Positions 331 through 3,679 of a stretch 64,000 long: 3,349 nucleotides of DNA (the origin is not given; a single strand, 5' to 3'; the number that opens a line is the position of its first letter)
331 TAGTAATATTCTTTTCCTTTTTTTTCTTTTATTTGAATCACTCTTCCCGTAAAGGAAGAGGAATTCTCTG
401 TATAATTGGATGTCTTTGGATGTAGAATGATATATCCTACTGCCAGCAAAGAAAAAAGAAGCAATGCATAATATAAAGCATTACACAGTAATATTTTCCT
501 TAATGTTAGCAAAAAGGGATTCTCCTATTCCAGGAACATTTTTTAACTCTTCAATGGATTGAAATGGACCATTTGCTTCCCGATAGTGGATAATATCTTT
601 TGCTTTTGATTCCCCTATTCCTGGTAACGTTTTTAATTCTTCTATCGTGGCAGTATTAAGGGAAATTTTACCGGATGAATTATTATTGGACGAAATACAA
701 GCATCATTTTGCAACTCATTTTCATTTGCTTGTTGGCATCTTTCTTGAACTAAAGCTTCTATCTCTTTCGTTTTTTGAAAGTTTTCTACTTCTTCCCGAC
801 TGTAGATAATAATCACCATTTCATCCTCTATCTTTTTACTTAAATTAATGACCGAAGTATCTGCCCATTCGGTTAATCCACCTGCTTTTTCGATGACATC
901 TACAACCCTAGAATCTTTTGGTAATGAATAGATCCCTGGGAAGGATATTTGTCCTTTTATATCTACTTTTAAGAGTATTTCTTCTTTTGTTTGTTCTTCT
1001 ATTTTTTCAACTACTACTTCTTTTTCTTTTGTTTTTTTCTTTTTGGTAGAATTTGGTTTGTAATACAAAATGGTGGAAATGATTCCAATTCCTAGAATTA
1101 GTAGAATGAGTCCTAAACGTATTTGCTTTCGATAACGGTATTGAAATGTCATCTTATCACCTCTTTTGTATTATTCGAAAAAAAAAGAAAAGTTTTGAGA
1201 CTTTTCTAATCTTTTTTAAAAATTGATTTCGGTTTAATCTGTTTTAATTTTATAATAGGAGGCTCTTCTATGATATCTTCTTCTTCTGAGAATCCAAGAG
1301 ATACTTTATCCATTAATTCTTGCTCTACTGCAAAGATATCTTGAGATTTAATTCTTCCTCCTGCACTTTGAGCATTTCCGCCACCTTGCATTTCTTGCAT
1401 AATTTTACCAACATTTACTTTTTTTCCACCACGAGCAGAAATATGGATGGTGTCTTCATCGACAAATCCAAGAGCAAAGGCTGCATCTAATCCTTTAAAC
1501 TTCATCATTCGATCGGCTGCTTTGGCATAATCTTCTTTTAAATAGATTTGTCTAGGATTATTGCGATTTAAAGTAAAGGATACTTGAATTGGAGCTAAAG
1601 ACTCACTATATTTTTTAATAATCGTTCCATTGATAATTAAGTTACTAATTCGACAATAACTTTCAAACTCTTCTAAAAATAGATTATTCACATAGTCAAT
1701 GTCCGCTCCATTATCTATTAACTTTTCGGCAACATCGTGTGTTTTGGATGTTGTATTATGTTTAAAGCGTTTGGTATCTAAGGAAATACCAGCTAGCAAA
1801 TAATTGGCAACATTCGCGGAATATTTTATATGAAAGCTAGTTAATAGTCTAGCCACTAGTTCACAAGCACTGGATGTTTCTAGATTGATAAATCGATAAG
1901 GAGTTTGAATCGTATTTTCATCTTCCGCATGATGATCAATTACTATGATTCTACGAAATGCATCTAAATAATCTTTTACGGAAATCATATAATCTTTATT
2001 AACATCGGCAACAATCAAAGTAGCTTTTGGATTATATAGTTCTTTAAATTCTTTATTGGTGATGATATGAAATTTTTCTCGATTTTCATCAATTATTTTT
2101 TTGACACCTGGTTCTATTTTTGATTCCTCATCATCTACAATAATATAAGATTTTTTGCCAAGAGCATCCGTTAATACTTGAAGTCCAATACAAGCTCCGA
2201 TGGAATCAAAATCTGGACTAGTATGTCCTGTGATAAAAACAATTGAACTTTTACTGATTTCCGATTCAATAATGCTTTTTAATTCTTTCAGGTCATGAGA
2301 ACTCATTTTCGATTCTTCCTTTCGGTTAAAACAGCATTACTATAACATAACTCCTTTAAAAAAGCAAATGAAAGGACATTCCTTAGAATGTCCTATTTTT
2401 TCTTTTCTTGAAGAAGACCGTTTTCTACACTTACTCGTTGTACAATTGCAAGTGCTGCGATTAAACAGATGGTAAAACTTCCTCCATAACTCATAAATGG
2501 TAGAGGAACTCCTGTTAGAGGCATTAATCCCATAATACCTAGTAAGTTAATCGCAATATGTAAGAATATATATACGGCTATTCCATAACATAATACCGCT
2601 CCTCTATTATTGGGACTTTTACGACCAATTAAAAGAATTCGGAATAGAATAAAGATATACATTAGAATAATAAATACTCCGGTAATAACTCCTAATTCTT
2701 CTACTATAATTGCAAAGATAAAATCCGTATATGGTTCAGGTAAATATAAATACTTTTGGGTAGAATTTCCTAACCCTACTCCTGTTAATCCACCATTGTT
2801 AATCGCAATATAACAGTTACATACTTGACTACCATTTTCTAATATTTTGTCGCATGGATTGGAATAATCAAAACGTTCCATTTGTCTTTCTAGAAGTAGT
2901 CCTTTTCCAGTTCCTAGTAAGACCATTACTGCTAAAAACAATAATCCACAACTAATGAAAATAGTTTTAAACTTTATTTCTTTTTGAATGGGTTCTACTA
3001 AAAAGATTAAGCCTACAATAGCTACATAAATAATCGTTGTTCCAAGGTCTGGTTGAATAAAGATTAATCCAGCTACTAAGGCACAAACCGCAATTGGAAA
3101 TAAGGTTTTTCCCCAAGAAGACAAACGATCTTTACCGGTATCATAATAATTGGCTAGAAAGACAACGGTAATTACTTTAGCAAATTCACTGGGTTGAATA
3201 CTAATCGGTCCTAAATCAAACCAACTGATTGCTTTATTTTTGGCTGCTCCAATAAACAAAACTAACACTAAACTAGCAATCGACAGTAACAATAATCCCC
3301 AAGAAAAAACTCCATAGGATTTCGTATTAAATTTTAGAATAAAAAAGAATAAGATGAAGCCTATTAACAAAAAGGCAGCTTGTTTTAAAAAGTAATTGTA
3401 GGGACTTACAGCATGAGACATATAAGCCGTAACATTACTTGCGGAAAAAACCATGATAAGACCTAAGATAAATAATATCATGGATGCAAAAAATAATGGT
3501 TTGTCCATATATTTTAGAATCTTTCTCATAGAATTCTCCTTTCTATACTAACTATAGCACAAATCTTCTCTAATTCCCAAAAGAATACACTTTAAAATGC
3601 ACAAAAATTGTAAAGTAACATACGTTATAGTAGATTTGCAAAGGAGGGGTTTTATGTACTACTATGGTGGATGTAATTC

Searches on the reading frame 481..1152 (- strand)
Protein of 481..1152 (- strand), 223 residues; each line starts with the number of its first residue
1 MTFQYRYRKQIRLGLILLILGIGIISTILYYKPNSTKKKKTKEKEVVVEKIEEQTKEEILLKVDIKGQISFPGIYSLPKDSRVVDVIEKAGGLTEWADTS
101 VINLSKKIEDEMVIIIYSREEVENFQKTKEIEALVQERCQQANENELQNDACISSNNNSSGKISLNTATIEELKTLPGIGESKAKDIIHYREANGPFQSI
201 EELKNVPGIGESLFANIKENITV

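Call 17: search_protein_families(library=pfam, proteins=[window:481-1152:-], max_evalue=0.01)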
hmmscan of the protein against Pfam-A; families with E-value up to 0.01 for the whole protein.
window:481-1152:- (223 aa): 15 families
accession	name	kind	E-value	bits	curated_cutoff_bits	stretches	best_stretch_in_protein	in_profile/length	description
PF12836.13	HHH_3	-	2.7e-23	82.3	27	1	160-222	3-65/65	Helix-hairpin-helix motif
PF00633.29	HHH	-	8.2e-14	51.1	24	2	164-190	4-30/30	Helix-hairpin-helix motif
PF10531.15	SLBB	-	1.6e-11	44.3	27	1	62-114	1-52/55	SLBB domain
PF14520.12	HHH_5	-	6.7e-07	30.1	27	1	167-188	31-52/57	Helix-hairpin-helix domain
PF06514.17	PsbU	-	5.1e-05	23.6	24.5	1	158-219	10-70/93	Photosystem II 12 kDa extrinsic protein (PsbU)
PF14716.13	HHH_8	-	5.4e-05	23.9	30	0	195-220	42-67/73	Helix-hairpin-helix domain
PF14579.12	HHH_6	-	0.00047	20.7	25.6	1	173-204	27-58/90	Helix-hairpin-helix motif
PF03934.19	T2SSK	-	0.00056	20.6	24.2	1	165-223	3-62/63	Type II secretion system (T2SS), protein K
PF12826.13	HHH_2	-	0.001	19.6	27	0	165-190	29-54/64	Helix-hairpin-helix motif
PF22461.2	SLBB_2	-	0.0018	18.7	27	1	62-132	2-56/79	SLBB domain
PF04919.18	DUF655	-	0.0022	18.4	22.2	1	169-205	114-149/181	Protein of unknown function (DUF655)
PF21524.3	SAMD1_WH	-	0.003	18.1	24.5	1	38-71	28-61/63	SAM domain-containing protein 1, WH domain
PF04277.18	OAD_gamma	-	0.005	17.9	27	1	13-56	16-61/76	Oxaloacetate decarboxylase, gamma chain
PF21176.3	RecR_HhH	-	0.0054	17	27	0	170-181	5-16/45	RecR, helix-hairpin-helix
PF21687.3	T2SSK_1st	-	0.0094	17.1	26.2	0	189-223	70-104/107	Type II secretion system (T2SS), protein K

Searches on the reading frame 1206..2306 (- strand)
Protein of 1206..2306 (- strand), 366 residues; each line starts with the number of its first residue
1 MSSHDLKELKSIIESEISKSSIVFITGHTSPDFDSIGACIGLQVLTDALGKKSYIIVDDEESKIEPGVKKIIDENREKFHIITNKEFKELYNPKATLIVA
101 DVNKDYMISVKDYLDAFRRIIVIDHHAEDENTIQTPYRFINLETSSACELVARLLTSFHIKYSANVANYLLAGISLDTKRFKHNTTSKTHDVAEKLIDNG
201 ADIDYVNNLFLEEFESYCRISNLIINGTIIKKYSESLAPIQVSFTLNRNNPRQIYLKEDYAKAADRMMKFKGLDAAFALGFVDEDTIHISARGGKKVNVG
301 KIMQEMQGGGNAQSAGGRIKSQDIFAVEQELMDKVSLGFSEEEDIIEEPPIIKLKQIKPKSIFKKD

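Call 17: search_protein_families(library=pfam, proteins=[window:1206-2306:-], max_evalue=0.01)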
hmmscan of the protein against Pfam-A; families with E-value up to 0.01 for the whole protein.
window:1206-2306:- (366 aa): 2 families
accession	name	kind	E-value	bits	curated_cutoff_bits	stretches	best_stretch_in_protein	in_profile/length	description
PF01368.27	DHH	-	4.1e-17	63.1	28.1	1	23-174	2-125/125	DHH family, N-terminal domain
PF02272.25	DHHA1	-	4.1e-08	34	25.9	1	258-323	16-88/102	DHHA1 domain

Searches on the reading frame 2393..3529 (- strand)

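Call 17: search_protein_families(library=pfam, proteins=[window:2393-3529:-], max_evalue=0.01)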
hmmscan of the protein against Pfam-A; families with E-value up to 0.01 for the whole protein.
window:2393-3529:- (378 aa): 1 family
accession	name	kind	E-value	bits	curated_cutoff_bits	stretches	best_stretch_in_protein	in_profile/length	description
PF01098.24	FTSW_RODA_SPOVE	-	1.6e-83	281.1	26.4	1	13-369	5-353/356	Cell cycle protein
